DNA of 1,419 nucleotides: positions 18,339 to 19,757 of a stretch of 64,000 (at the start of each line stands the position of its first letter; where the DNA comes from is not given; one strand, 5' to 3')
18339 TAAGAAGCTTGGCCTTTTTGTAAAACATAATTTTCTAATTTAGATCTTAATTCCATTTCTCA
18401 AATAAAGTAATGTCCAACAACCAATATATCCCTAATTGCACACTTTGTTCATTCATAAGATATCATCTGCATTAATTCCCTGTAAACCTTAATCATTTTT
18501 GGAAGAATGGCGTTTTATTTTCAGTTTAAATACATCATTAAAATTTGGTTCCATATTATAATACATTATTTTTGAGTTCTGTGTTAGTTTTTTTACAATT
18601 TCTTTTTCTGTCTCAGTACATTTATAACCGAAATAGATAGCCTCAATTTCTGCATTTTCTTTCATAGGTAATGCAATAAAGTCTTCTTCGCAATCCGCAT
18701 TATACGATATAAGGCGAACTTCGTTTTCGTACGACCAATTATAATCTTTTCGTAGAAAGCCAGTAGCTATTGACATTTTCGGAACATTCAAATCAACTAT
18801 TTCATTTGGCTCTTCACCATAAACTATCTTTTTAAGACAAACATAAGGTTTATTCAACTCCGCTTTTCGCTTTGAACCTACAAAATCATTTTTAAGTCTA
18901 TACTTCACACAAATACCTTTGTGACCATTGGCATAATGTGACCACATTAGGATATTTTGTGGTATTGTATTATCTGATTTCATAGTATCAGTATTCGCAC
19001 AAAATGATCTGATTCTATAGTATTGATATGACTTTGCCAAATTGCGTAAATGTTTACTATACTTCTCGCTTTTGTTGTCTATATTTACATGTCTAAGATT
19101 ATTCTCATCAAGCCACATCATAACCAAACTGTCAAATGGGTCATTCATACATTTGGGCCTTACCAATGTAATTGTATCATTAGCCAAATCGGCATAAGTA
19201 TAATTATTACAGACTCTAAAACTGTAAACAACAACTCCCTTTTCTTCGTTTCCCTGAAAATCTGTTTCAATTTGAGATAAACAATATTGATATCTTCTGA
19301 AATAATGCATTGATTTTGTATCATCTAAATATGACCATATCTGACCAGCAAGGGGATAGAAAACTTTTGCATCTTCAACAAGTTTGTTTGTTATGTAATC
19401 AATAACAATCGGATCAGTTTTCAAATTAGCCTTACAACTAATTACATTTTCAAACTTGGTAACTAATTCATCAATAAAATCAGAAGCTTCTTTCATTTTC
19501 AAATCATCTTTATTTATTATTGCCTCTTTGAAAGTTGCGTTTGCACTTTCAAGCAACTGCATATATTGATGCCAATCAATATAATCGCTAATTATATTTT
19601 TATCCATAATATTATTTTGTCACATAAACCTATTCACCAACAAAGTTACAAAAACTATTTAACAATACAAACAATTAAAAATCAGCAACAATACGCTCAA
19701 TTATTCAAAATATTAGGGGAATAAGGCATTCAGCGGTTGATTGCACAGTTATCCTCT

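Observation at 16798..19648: DUF2971 + DUF4041/T5orf172 two-gene module: candidate uncharacterised defence system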

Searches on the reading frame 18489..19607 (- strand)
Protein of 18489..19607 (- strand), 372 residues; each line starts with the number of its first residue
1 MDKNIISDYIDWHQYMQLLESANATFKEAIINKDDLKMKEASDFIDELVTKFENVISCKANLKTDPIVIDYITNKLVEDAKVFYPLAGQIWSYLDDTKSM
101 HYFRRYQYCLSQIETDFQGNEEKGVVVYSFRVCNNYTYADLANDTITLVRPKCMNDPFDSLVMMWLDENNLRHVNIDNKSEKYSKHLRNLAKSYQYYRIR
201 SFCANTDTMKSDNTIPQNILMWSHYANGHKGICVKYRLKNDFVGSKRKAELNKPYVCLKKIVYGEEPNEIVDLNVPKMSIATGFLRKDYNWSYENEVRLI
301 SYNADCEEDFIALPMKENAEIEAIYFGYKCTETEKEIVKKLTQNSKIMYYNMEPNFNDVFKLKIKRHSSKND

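Call 3: search_protein_families(library=pfam, proteins=[window:18489-19607:-], max_evalue=0.01)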
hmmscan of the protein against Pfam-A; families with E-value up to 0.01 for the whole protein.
window:18489-19607:- (372 aa): 1 family
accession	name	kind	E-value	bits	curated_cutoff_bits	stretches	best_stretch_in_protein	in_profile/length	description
PF11185.13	DUF2971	-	1.6e-08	36.2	22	1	221-299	1-89/89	Protein of unknown function (DUF2971)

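Call 4: search_protein_families(library=padloc, proteins=[window:18489-19607:-], max_evalue=0.01)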
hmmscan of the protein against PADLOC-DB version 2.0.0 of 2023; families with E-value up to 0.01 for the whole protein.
window:18489-19607:- (372 aa): 6 families
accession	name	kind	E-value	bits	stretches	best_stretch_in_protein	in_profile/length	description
PDLC04990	PDC-S31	-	1.3e-32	111.6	1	127-365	9-256/259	-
PDLC04991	PDC-S31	-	1.2e-20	72.1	1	146-353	24-189/208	-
PDLC04994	PDC-S31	-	5.2e-14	50.2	2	216-349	130-258/273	-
PDLC04992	PDC-S31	-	8.2e-13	46.6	1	152-358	8-208/220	-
PDLC04993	PDC-S31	-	1.7e-06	25.5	1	141-342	30-219/245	-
PDLC00910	OGG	-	0.0093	13.7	0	175-227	152-204/215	OGG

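Call 5: search_protein_families(library=ncbifam, proteins=[window:18489-19607:-], max_evalue=0.01)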
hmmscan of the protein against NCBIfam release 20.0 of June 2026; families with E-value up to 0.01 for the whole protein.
window:18489-19607:- (372 aa): 0 families

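Call 11: find_homologous_proteins(query=window:18489-19607:-, max_evalue=0.001)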
Query window:18489-19607:- (372 aa): 503 proteins with E <= 0.001 among 1477 candidates; the best 120 are listed.
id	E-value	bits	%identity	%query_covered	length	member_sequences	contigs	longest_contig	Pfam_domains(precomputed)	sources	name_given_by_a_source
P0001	1.8e-251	851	100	100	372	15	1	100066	PF11185.14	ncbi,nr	ncbi:MAG: DUF2971 domain-containing protein [Paludibacter sp.]|nr:DUF2971 domain-containing protein 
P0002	5.7e-190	649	78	100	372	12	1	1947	PF11185.14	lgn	-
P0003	1.3e-186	638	78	99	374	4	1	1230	PF11185.14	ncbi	-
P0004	2.1e-176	604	76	97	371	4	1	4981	PF11185.14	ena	-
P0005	1.5e-85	305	49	88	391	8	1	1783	PF11185.14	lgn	-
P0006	1.2e-83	299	45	94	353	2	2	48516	PF11185.14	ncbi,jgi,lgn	jgi:hypothetical protein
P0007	2.1e-83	298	43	94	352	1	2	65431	PF11185.14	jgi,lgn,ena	-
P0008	2.0e-70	256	42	88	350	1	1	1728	PF11185.14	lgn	-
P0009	1.4e-61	227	38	93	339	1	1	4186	PF11185.14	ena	-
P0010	5.3e-60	221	37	92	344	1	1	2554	PF11185.14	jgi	-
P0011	2.2e-59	219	37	93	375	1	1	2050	PF11185.14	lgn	-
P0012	3.2e-59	219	41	76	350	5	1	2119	PF11185.14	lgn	-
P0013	1.8e-58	216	42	77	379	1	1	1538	PF11185.14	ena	-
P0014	3.0e-57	212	38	86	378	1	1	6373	PF11185.14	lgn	-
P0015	8.8e-57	211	41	75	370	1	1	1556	PF11185.14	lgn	-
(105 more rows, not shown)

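Call 15: find_related_loci(query=A1, collection=genome_contigs, flank=10000)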
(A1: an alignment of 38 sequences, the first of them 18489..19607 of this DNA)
Query A1 (372 aa) in genome_contigs; peptide patterns used: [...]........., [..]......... (x = any residue, [..] = any of these).
599 stretches matched a pattern (row limit reached: there are more); 494 encode a relative of the query (tblastn E <= 1e-3); the best 80 are kept; 80 distinct loci.
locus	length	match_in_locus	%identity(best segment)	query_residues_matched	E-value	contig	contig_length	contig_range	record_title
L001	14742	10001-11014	45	17-364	3e-88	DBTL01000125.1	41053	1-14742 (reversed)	MAG TPA_asm: Bacteroides sp. UBA1317 UBA1317_contig_48261, whole genome shotgun sequence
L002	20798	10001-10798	39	80-363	4e-53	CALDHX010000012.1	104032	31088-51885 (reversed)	MAG TPA_asm: uncultured Bacteroidales bacterium isolate SRR6425762_bin.35_CONCOCT_v1.1_MAG genome assembly, contig: ERZ1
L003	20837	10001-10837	36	72-365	6e-52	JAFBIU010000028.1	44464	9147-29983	Parabacteroides distasonis strain An863 An863_NODE_28_length_44491_cov_11.398239_pilon, whole genome shotgun sequence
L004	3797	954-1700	36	83-341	5e-51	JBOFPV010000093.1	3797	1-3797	MAG: Tannerellaceae bacterium isolate WFFMC_MAG_227 k139_2514028_flag=0_multi=7.8475_len=3797, whole genome shotgun sequ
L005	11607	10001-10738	37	98-363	4e-48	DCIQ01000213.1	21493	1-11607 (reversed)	MAG TPA_asm: Bacteroidales bacterium UBA1722 UBA1722_contig_5774, whole genome shotgun sequence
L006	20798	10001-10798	38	84-363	6e-48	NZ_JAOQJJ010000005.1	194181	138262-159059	Bacteroides cellulolyticus strain Sanger_22 .13470_2_62.5, whole genome shotgun sequence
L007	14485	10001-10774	37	79-344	4e-47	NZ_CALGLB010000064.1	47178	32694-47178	MAG: uncultured Prevotella sp. isolate ERR2013610_bin.77_CONCOCT_v1.1_MAG ERZ1309921.545, whole genome shotgun sequence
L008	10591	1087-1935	33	62-362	4e-45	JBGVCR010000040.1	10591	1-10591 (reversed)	MAG: Candidatus Cryptobacteroides sp. isolate fecal_MAG_456 fecal_MAG_456_contig_0040, whole genome shotgun sequence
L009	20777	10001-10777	35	83-344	2e-43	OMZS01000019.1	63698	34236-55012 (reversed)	uncultured Prevotellaceae bacterium isolate RUG107 genome assembly, contig: scaffold_211, whole genome shotgun sequence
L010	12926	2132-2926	30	83-366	1e-38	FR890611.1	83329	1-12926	Bacteroides sp. CAG:770 genomic scaffold, scf79, whole genome shotgun sequence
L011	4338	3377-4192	32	83-362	2e-36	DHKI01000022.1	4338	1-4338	MAG TPA_asm: Clostridiales bacterium UBA4698 UBA4698_contig_29582, whole genome shotgun sequence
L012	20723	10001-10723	29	127-361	5e-30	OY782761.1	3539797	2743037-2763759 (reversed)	MAG: uncultured Microbacter sp. isolate 18e5b0ea-38ec-4f9a-a4be-e39ef802a315 genome assembly, chromosome: 1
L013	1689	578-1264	30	128-363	6e-27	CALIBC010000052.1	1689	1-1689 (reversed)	MAG TPA_asm: uncultured Clostridia bacterium isolate ERR589641_bin.64_CONCOCT_v1.1_MAG genome assembly, contig: ERZ77306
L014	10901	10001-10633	34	127-349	2e-26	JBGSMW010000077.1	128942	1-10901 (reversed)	MAG: Draconibacterium sp. isolate JTS-AC24 k141_4162230, whole genome shotgun sequence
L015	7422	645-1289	30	128-352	1e-25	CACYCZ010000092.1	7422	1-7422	MAG: uncultured Bacteroidales bacterium isolate RUG11829 genome assembly, contig: RUG11829_asm_92, whole genome shotgun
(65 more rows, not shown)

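Call 18: find_encoding_contigs(protein=P0004, flank=10000, max_places=6)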
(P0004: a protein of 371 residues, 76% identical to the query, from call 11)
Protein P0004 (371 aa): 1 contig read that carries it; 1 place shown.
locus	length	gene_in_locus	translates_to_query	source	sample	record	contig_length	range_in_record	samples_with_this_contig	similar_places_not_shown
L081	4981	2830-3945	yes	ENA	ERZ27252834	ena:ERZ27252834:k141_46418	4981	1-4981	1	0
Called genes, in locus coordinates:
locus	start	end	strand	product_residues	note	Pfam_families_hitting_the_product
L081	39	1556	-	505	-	PF00117:GATase, PF07722:Peptidase_C26, PF02540:NAD_synthase, PF03054:tRNA_Me_trans (faint), PF00958:GMP_synt_C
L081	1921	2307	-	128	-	PF18291:HU-HIG, PF00216:Bac_DNA_binding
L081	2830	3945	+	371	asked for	PF11185:DUF2971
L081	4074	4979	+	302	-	?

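Call 19: find_encoding_contigs(protein=P0002, flank=10000, max_places=6)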
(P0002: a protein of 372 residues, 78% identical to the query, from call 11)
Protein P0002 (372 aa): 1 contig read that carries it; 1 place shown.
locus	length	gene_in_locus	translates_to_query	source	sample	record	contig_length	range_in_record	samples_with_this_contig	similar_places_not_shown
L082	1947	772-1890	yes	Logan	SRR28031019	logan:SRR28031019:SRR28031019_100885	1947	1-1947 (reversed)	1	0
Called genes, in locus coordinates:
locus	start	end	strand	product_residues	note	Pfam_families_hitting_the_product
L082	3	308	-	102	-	?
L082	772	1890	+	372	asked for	PF11185:DUF2971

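Call 42: predict_structure(alignment_id=A1)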
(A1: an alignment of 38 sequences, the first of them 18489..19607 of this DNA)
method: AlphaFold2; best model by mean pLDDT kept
length: 372 residues; sequences in the alignment: 38
mean_pLDDT: 88.8   pTM: 0.88
mean pLDDT of the five models: 88.8, 88.8, 88.0, 87.8, 86.9
residues with pLDDT >= 90: 242; 70-90: 105; 50-70: 22; < 50: 3
segments of 3 or more residues with pLDDT < 50: none
pLDDT, mean of each block of 10 residues (from residue 1): 56 86 95 93 96 82 77 86 94 94 94 93 97 95 96 85 84 65 77 93 96 95 94 98 87 88 86 84 91 95 92 94 97 95 87 91 86 43
secondary structure, 60 per line:
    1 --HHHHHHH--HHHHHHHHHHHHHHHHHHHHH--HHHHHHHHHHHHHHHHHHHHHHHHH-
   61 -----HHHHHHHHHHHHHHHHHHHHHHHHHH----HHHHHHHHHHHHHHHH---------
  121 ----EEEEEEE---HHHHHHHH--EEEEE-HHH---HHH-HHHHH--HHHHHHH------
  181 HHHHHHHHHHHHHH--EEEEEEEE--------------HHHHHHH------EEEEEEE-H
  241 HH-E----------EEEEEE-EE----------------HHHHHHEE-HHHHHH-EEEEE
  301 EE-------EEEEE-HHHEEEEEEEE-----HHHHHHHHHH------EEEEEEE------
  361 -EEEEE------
elements in order: H3-9 H12-32 H35-59 H66-91 H96-111 E125-131 H135-142 E145-149 H161-165 H168-174 H181-194 E197-204 H219-225 E232-238 E255-260 H280-285 H289-294 E296-302 E310-314 E319-326 H332-341 E348-354 E362-366

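Call 47: fold_search(model_id=the predicted structure, library=pdb)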
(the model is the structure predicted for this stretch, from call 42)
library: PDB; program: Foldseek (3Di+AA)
matches with E <= 10: 406; with E <= 0.001: 0
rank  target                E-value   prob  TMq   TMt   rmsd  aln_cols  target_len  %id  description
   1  7e6j_A                9.2e-02  0.06  0.10  0.09  20.0       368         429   10  Aspartyl/Asparaginyl beta-hydroxylase (AspH) H725A in complex with Factor X peptide fragment (39mer-4Ser) (released 2021-06-30)
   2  8re5_A                1.2e-01  0.05  0.09  0.09  20.8       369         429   10  Aspartyl/Asparaginyl beta-hydroxylase (AspH) R735Q variant in complex with Mn, 2-oxosuberate and a Factor X derived pe (released 2024-12-18)
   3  5cwm                  1.5e-01  0.33  0.15  0.23  19.5       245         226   10  Crystal structure of de novo designed helical repeat protein DHR64 (released 2015-12-16)
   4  6e9v_A                1.6e-01  0.35  0.17  0.26  16.2       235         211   10  DHF79 filament (released 2018-11-21)
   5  6xr2_F                2.5e-01  0.66  0.21  0.40  10.1       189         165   10  Computationally designed right-handed alpha/alpha homotrimeric toroid with 3 repeats per subunit (released 2021-07-14)
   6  8re8_A                2.7e-01  0.03  0.10  0.09  20.7       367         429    8  Aspartyl/Asparaginyl beta-hydroxylase (AspH) R688Q variant in complex with Mn, (3R)-methyl-2-oxoglutarate and a Factor (released 2024-12-18)
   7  7yb9_A                2.7e-01  0.03  0.09  0.09  20.8       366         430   10  Aspartyl/Asparaginyl beta-hydroxylase (AspH) oxygenase and TPR domains in complex with L-2-hydroxyglutarate and factor (released 2023-07-05)
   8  3zfw_B                2.8e-01  0.11  0.11  0.16  16.4       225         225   10  Crystal structure of the TPR domain of kinesin light chain 2 in complex with a tryptophan-acidic cargo peptide (released 2013-04-03)
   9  3zfw_A                3.8e-01  0.09  0.12  0.18  18.0       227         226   15  Crystal structure of the TPR domain of kinesin light chain 2 in complex with a tryptophan-acidic cargo peptide (released 2013-04-03)
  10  6qhd_B                4.8e-01  0.03  0.10  0.08  21.6       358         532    8  Lysine acetylated and tyrosine phosphorylated STAT3 in a complex with DNA (released 2019-06-19)
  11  9ojz_L                5.0e-01  0.28  0.10  0.13  12.9       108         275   13  21bin20S complex (NSF-alphaSNAP-2:1 syntaxin-1a:SNAP-25), non-hydrolyzing, class 5 (released 2025-08-06)
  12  3rkv                  5.3e-01  0.77  0.17  0.38   4.4        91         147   19  C-terminal domain of protein C56C10.10, a putative peptidylprolyl isomerase, from Caenorhabditis elegans (released 2011-05-04)
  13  6xr2_C                5.6e-01  0.51  0.21  0.41  10.7       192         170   11  Computationally designed right-handed alpha/alpha homotrimeric toroid with 3 repeats per subunit (released 2021-07-14)
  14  8fin_B                6.2e-01  0.23  0.13  0.23  15.1       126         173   10  Multi-state design of two-state switchable hinge proteins (released 2023-08-16)
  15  6k5l_A                6.2e-01  0.04  0.12  0.09  20.1       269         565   15  The crystal structure of isocitrate dehydrogenase kinase/phosphatase wtih two Mn2+ from E. coli (released 2019-07-03)
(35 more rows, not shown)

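Call 49: find_related_loci(query=A1, collection=viral_contigs, flank=10000)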
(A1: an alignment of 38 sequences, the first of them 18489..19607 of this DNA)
Query A1 (372 aa) in viral_contigs; peptide patterns used: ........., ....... (x = any residue, [..] = any of these).
252 stretches matched a pattern; 223 encode a relative of the query (tblastn E <= 1e-3); the best 80 are kept; 80 distinct loci.
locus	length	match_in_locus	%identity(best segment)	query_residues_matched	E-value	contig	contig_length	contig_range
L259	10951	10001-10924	37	45-366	7e-59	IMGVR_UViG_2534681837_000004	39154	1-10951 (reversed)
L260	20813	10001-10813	38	84-366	6e-57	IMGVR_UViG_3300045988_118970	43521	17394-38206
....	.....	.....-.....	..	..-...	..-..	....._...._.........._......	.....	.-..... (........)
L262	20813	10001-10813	37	84-366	1e-56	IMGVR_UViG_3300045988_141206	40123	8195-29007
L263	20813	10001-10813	37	84-366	1e-56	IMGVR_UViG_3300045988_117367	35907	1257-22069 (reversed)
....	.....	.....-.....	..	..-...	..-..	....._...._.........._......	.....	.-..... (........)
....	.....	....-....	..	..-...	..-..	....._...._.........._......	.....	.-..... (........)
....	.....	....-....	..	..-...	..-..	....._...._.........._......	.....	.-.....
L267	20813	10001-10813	37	84-366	1e-56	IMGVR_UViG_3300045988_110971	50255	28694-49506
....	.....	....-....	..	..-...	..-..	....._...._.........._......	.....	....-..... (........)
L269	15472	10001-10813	37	84-366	1e-56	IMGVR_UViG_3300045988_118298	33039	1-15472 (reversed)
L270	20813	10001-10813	37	84-366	1e-56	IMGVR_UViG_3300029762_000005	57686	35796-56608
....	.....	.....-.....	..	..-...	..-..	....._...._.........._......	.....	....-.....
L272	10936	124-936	37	84-366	1e-56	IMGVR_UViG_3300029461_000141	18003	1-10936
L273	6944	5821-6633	37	84-366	1e-56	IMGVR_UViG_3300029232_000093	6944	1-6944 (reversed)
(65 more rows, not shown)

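Call 52: search_dna_similar(query=window:18489-19607:-, collection=plasmids, mode=protein, max_evalue=0.001, max_rows=30)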
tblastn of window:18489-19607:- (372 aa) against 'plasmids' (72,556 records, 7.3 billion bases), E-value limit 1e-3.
Records with a match: 90; places in all: 91; records where one place covers at least 80% of the query: 0.
Best place of each record, by identity: <60% 90.
By first word of the organism name: Salmonella 32; Klebsiella 17; Citrobacter 11; Vibrio 5; Edwardsiella 4; Bacillus 2; Pantoea 2; Lactococcus 1; Rahnella 1; Hymenobacter 1; and 14 more.
By predicted mobility (MOB-suite, as given by PLSDB): non-mobilizable 73; conjugative 14; mobilizable 3.
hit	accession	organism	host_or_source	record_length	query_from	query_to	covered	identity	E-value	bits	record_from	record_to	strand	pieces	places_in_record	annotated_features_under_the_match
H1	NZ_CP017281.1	Klebsiella variicola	river water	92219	80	365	77%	22.7%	7e-4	49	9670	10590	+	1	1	DUF2971 domain-containing protein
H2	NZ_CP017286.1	Klebsiella variicola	riverwater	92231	80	365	77%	22.7%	7e-4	49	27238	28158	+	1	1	DUF2971 domain-containing protein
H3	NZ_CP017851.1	Klebsiella variicola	riverwater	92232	80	365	77%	22.7%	7e-4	49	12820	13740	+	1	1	DUF2971 domain-containing protein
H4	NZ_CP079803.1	Klebsiella variicola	Spodoptera frugiperda,single cell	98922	80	365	77%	22.7%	7e-4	49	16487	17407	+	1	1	DUF2971 domain-containing protein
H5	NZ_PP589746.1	Lactococcus sp.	Bacterial culture,Dairy environment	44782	133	362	62%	26.1%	4e-7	59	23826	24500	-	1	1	DUF2971 domain-containing protein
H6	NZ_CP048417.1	Citrobacter freundii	Homo sapiens,Pure culture one microbial ...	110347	141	363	60%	25.5%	2e-4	51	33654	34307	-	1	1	DUF2971 domain-containing protein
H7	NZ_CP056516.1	Citrobacter freundii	culture,Wastewater influent sample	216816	141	363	60%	25.5%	2e-4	51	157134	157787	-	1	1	DUF2971 domain-containing protein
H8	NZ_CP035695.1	Vibrio furnissii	-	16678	121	353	63%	23.9%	2e-6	58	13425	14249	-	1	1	DUF2971 domain-containing protein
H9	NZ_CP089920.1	Rahnella victoriana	single cell,soil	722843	141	350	56%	26.5%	3e-5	54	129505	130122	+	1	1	DUF2971 domain-containing protein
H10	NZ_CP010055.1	Hymenobacter sp. DG25B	single cell,soil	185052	102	310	56%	26.7%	1e-4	52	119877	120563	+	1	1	DUF2971 domain-containing protein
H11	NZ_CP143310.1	Methylophaga thalassica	cell culture,A deep sea sediment sample ...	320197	117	363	66%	22.1%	4e-4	50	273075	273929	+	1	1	DUF2971 domain-containing protein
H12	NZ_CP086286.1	Klebsiella pneumoniae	Homo sapiens,feces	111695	141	363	60%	24.4%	4e-4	50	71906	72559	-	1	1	DUF2971 domain-containing protein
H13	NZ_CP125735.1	Klebsiella pneumoniae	Homo sapiens,Ascitic fluid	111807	141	363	60%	24.4%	4e-4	50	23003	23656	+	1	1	DUF2971 domain-containing protein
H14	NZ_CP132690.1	Klebsiella pneumoniae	Homo sapiens,urine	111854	141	363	60%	24.4%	4e-4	50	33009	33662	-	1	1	DUF2971 domain-containing protein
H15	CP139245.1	Klebsiella pneumoniae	Homo sapiens,urine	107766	141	363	60%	24.4%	6e-4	50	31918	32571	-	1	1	DUF2971 domain-containing protein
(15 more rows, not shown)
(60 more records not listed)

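Call 53: get_annotated_region(hit=H5, flank=4000)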
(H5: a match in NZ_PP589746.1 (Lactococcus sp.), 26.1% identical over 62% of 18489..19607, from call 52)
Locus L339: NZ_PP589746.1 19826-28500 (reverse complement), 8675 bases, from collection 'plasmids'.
description: Lactococcus sp. strain UCCL641 plasmid pUCCL641D, complete sequence
organism: Lactococcus sp. (NCBI taxid 44273)
taxonomy: Bacteria; Bacillota; Bacilli; Lactobacillales; Streptococcaceae; Lactococcus; Lactococcus sp.
host: -; source: Bacterial culture,Dairy environment; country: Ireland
typing (MOB-suite, as given by PLSDB): conjugative; replicon rep_cluster_664; relaxase MOBQ; mating-pair formation MPF_T
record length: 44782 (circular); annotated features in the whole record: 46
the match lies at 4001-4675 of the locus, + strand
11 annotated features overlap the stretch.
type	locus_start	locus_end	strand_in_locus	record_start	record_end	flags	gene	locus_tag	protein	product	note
CDS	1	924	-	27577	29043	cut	-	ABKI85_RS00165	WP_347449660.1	Y-family DNA polymerase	-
CDS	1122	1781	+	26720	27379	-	-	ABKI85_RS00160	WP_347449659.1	type II restriction endonuclease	-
CDS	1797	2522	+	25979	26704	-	-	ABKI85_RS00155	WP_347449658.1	hypothetical protein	-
CDS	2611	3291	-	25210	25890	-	-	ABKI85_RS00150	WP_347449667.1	IS6-like element ISS1S family transposase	GO:0006313 - DNA transposition [Evidence IEA]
CDS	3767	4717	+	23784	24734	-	-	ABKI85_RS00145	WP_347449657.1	DUF2971 domain-containing protein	-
CDS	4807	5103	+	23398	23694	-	-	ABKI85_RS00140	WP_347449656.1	AAA family ATPase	-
CDS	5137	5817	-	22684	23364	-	-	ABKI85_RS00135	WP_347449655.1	IS6 family transposase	-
CDS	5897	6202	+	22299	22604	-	-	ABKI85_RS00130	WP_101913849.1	selenium binding protein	-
CDS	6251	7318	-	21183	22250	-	-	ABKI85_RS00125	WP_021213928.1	ArdC-like ssDNA-binding domain-containing protein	-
CDS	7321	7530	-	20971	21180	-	-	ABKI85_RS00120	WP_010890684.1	hypothetical protein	-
CDS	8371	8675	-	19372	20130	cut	istB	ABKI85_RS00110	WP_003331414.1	IS21-like element IS712 family helper ATPase IstB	-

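Call 57: search_protein_families(library=padloc, proteins=[L339:3767-4717:+], max_evalue=0.001)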
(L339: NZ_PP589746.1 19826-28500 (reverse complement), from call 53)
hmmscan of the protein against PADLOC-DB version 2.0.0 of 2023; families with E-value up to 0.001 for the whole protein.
L339:3767-4717:+ (316 aa): 4 families
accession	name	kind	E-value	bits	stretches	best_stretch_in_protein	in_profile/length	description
PDLC04990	PDC-S31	-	5.3e-33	112.9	2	129-304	102-254/259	-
PDLC04991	PDC-S31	-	4.8e-28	96.3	2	66-194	2-116/208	-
PDLC04992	PDC-S31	-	3.1e-25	87.2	1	91-293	1-203/220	-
PDLC04994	PDC-S31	-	8.8e-21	72.5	2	122-303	106-268/273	-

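Call 77: list_cluster_members(proteins=[window:18489-19607:-, window:16798-18366:-, window:15930-16700:+])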
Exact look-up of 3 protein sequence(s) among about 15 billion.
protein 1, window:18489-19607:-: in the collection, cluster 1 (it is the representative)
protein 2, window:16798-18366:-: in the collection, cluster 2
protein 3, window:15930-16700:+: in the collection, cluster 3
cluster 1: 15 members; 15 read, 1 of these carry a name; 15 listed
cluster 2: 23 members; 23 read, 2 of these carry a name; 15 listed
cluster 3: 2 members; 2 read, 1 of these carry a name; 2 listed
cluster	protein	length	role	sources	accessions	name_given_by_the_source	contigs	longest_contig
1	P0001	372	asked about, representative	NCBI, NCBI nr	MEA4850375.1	MAG: DUF2971 domain-containing protein [Paludibacter sp.] | DUF2971 domain-containing protein [Paludibacter sp.]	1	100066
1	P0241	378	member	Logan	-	-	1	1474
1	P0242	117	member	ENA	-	-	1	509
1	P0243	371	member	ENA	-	-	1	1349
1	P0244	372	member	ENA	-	-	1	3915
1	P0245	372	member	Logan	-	-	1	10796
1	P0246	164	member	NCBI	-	-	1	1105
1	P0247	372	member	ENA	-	-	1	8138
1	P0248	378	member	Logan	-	-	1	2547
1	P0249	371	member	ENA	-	-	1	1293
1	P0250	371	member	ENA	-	-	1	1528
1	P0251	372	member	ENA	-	-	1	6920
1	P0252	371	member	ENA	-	-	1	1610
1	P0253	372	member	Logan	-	-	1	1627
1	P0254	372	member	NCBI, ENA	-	-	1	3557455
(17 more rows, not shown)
